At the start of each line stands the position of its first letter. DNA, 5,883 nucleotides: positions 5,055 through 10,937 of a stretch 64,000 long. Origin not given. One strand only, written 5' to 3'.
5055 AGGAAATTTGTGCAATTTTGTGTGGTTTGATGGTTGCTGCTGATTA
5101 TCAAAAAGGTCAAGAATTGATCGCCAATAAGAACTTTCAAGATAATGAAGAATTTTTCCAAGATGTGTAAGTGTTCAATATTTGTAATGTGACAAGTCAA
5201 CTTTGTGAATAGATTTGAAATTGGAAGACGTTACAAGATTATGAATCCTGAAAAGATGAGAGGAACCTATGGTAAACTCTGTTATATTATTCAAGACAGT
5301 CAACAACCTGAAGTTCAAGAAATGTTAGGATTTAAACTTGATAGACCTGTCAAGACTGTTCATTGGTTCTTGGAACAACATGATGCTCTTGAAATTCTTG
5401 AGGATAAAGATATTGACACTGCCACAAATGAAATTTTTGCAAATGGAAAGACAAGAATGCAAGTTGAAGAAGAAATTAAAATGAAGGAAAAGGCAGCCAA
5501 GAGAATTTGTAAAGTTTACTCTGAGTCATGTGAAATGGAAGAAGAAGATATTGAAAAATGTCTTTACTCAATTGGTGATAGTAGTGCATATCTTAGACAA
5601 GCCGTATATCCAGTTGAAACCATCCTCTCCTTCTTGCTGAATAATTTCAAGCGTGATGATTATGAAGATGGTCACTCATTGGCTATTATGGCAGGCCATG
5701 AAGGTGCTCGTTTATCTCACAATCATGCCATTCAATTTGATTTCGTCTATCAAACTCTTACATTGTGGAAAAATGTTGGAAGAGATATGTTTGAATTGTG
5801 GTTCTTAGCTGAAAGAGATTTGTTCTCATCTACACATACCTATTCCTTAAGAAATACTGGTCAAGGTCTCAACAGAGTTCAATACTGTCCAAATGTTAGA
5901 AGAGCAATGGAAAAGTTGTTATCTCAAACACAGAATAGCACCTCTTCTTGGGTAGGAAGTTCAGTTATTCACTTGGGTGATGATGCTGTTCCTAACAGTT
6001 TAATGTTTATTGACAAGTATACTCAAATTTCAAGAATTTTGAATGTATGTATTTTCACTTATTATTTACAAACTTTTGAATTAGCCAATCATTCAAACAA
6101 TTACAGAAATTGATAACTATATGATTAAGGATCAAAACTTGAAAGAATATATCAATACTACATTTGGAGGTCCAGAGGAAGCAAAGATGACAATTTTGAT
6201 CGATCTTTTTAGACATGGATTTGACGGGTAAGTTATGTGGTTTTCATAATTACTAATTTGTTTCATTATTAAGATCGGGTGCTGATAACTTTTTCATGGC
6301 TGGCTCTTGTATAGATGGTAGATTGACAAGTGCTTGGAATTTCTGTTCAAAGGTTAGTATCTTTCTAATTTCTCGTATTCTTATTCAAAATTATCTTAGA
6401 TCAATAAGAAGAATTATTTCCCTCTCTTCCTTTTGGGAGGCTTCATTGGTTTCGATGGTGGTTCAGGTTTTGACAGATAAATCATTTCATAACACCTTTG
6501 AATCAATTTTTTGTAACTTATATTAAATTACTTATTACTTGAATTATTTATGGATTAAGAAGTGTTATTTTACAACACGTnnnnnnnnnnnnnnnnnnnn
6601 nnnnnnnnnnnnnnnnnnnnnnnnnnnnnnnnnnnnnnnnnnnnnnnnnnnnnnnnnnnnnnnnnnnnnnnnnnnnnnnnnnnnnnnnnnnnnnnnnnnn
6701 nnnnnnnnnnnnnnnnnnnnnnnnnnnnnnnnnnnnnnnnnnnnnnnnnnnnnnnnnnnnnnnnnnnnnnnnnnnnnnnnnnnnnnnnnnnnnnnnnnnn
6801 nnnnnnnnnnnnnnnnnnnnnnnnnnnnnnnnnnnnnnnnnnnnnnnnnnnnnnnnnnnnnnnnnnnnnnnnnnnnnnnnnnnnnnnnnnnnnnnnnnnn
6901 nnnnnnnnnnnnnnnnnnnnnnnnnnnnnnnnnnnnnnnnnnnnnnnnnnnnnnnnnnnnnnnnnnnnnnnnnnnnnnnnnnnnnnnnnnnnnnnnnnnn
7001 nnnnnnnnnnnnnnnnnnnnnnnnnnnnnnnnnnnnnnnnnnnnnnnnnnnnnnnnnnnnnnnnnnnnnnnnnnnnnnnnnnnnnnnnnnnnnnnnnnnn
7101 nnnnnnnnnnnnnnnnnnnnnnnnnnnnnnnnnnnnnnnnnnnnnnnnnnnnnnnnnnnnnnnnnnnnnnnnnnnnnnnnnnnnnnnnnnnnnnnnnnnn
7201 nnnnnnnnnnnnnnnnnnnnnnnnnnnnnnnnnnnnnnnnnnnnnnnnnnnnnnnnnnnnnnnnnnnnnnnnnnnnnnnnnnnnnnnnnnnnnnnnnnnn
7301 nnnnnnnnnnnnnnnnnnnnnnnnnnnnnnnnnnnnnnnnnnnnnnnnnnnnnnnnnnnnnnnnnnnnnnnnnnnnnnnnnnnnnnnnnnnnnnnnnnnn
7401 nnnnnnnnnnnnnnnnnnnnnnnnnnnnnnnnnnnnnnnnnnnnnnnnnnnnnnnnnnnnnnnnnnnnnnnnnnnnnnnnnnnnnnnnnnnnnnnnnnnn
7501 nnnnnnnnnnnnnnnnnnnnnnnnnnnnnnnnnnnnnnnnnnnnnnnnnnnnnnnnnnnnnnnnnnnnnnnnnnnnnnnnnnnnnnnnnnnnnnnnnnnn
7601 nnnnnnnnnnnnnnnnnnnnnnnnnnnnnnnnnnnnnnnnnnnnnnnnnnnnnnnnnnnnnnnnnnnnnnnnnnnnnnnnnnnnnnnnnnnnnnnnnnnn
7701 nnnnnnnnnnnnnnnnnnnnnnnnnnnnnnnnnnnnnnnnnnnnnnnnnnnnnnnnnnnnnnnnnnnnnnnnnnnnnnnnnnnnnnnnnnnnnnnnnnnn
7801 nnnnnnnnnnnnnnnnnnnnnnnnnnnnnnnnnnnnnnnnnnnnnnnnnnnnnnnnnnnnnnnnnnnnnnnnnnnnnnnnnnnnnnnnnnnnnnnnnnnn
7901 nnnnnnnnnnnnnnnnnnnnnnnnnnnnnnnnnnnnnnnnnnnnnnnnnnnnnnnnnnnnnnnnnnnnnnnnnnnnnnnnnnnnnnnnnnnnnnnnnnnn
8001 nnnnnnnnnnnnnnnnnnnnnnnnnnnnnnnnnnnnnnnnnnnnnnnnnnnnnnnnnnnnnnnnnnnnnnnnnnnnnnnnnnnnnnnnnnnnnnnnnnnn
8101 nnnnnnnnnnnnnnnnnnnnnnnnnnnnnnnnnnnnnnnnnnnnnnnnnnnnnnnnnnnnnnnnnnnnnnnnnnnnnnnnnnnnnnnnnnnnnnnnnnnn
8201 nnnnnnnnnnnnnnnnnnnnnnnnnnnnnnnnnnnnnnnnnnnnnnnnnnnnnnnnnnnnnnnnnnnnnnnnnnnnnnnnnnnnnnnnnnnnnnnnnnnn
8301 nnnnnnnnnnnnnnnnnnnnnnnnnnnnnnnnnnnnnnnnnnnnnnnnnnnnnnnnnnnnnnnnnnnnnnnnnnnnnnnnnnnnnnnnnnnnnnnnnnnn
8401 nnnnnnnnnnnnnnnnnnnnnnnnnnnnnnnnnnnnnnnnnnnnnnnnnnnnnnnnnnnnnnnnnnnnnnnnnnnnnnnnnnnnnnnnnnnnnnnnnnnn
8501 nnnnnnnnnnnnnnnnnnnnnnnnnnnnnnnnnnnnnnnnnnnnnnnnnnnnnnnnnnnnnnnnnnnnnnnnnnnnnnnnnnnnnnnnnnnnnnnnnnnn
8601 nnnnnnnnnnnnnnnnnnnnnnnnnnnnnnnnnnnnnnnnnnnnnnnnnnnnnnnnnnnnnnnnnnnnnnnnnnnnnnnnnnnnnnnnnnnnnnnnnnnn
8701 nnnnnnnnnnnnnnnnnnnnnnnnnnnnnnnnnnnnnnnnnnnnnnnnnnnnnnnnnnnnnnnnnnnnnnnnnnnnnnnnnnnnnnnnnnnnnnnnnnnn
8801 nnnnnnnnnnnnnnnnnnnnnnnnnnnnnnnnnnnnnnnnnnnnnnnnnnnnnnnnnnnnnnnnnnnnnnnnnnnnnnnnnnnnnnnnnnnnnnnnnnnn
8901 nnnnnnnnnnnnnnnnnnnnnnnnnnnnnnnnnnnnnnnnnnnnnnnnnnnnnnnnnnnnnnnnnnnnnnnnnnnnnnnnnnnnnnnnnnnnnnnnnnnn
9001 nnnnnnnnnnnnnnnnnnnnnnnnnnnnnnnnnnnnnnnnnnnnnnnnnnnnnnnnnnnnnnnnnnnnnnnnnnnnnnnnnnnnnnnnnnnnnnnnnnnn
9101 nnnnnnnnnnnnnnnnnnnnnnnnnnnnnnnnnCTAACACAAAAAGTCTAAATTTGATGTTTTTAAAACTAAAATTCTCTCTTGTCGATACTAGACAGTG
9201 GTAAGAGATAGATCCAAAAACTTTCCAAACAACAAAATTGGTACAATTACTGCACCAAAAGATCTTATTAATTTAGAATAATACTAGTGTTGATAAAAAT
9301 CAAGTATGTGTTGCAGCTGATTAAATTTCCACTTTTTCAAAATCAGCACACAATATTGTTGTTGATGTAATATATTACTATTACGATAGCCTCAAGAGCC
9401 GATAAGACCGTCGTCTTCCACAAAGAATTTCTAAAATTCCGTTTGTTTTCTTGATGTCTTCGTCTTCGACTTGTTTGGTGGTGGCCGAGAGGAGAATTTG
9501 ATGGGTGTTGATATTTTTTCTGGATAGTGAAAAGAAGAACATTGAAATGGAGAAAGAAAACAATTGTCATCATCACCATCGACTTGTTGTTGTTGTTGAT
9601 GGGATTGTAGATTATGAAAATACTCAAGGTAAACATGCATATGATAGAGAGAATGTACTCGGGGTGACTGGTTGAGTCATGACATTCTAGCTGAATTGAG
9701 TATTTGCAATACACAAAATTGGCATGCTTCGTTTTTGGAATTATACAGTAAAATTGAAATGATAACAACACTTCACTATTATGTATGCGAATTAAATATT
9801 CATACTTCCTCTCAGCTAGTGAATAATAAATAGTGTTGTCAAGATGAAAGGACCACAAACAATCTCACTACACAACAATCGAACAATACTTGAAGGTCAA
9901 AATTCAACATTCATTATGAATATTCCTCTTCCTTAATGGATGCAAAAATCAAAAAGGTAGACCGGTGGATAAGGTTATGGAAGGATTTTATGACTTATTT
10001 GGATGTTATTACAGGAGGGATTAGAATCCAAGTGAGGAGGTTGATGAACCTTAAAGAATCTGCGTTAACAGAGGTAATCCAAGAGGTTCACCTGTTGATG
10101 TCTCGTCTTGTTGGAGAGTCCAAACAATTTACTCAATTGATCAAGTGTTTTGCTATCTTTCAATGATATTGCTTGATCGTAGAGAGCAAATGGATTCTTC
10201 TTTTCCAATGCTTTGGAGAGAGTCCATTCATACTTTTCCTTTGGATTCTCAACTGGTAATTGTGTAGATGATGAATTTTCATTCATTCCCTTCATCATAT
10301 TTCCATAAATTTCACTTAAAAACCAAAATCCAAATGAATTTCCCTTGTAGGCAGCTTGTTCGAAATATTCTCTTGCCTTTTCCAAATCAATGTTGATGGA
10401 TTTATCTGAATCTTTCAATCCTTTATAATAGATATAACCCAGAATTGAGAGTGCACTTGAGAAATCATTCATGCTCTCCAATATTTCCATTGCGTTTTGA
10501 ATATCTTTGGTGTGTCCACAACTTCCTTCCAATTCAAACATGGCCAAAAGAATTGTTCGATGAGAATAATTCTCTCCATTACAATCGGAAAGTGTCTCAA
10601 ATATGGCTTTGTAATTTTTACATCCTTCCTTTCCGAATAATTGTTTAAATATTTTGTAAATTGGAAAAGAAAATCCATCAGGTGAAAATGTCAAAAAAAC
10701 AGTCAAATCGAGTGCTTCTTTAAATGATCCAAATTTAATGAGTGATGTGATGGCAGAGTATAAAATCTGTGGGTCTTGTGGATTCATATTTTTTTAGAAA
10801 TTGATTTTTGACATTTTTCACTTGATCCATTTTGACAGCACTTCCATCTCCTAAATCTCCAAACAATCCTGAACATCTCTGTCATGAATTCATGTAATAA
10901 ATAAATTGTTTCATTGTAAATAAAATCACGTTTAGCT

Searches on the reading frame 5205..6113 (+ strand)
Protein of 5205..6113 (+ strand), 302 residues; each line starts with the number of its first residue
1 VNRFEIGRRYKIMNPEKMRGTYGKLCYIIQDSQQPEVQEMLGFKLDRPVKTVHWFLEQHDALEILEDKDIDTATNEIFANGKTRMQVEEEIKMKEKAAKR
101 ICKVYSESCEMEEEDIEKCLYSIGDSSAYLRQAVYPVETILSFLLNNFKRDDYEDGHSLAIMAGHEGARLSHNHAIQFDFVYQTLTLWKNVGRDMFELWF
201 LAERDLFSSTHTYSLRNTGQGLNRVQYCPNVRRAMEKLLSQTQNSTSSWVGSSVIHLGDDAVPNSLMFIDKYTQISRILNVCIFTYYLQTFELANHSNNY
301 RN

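Call 12: search_protein_families(library=pfam, proteins=[window:5205-6113:+], max_evalue=0.001)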
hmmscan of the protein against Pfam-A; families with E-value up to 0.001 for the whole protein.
window:5205-6113:+ (302 aa): 1 family
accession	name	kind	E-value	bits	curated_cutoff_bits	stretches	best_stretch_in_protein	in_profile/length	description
PF09418.16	DUF2009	-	3e-119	399.5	25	1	4-283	88-365/455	Non-canonical E2 ubiquitin-conjugating enzyme, DUF2009 family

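Call 18: find_homologous_proteins(query=window:5205-6113:+, max_evalue=1e-20)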
Query window:5205-6113:+ (302 aa): 382 proteins with E <= 1e-20 among 990 candidates; the best 120 are listed.
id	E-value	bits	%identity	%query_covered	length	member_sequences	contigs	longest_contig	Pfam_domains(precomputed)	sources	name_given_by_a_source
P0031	1.8e-191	653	100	94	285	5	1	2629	PF09418.17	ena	-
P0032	6.8e-146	503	80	93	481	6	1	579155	PF09418.17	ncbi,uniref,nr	ncbi:hypothetical protein FDP41_006553 [Naegleria fowleri]|uniref:Non-canonical E2 ubiquitin-conjuga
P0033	3.7e-89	317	54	93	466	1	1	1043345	PF09418.17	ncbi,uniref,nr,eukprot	ncbi:hypothetical protein M427DRAFT_93855 [Gonapodya prolifera JEL478]|uniref:Non-canonical E2 ubiqu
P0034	6.4e-89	316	54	93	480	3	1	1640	PF09418.17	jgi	-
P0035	8.8e-89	316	51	93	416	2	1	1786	PF09418.17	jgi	-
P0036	2.9e-88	314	52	93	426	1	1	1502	PF09418.17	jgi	-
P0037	5.0e-88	313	52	93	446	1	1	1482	PF09418.17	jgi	-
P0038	5.1e-88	313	50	93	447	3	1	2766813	PF09418.17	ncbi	ncbi:unnamed protein product [Umbelopsis ramanniana]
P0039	1.2e-87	312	52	92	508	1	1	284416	PF09418.17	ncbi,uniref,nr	ncbi:hypothetical protein EST38_g411 [Candolleomyces aberdarensis]|uniref:Non-canonical E2 ubiquitin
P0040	1.5e-87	312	52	93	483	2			PF09418.17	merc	-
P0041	1.7e-87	311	51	93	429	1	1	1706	PF09418.17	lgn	-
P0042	1.9e-87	311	52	91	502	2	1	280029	PF09418.17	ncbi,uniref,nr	ncbi:hypothetical protein EUX98_g704 [Antrodiella citrinella]|uniref:Non-canonical E2 ubiquitin-conj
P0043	2.1e-87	311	52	93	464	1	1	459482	PF09418.17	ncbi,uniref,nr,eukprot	ncbi:hypothetical protein GUITHDRAFT_75421 [Guillardia theta CCMP2712]|uniref:Non-canonical E2 ubiqu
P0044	2.4e-87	311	52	91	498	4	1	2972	PF09418.17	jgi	-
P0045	2.7e-87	311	53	93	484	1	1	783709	PF09418.17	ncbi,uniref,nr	ncbi:hypothetical protein DM01DRAFT_1334809 [Hesseltinella vesiculosa]|uniref:Non-canonical E2 ubiqu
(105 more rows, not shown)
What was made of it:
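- A neighbouring DUF2009 gene is 80% identical to its N. fowleri counterpart (call 18).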

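Call 21: find_encoding_contigs(protein=P0031, flank=10000, max_places=10)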
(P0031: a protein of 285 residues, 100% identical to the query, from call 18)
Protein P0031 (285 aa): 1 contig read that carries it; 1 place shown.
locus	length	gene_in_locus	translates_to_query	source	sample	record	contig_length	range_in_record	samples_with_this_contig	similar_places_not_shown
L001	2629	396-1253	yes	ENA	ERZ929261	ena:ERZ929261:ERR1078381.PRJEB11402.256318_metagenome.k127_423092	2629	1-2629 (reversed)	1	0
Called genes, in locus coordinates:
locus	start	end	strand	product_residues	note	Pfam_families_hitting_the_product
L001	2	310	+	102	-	?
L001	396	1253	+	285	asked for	PF09418:DUF2009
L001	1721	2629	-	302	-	?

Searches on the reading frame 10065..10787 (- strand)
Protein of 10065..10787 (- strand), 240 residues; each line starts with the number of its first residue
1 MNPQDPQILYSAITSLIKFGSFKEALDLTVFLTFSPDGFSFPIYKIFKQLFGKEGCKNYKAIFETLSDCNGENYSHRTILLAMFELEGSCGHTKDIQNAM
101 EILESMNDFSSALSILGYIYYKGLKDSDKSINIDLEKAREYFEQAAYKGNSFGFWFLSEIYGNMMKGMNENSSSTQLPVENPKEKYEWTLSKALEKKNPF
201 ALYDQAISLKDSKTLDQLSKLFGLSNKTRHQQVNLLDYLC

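Call 12: search_protein_families(library=pfam, proteins=[window:10065-10787:-], max_evalue=0.001)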
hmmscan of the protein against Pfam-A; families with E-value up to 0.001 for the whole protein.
window:10065-10787:- (240 aa): 1 family
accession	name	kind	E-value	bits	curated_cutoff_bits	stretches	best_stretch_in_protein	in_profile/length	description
PF08238.18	Sel1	-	2.2e-07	31.6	30.7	1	111-150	2-36/36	Sel1 repeat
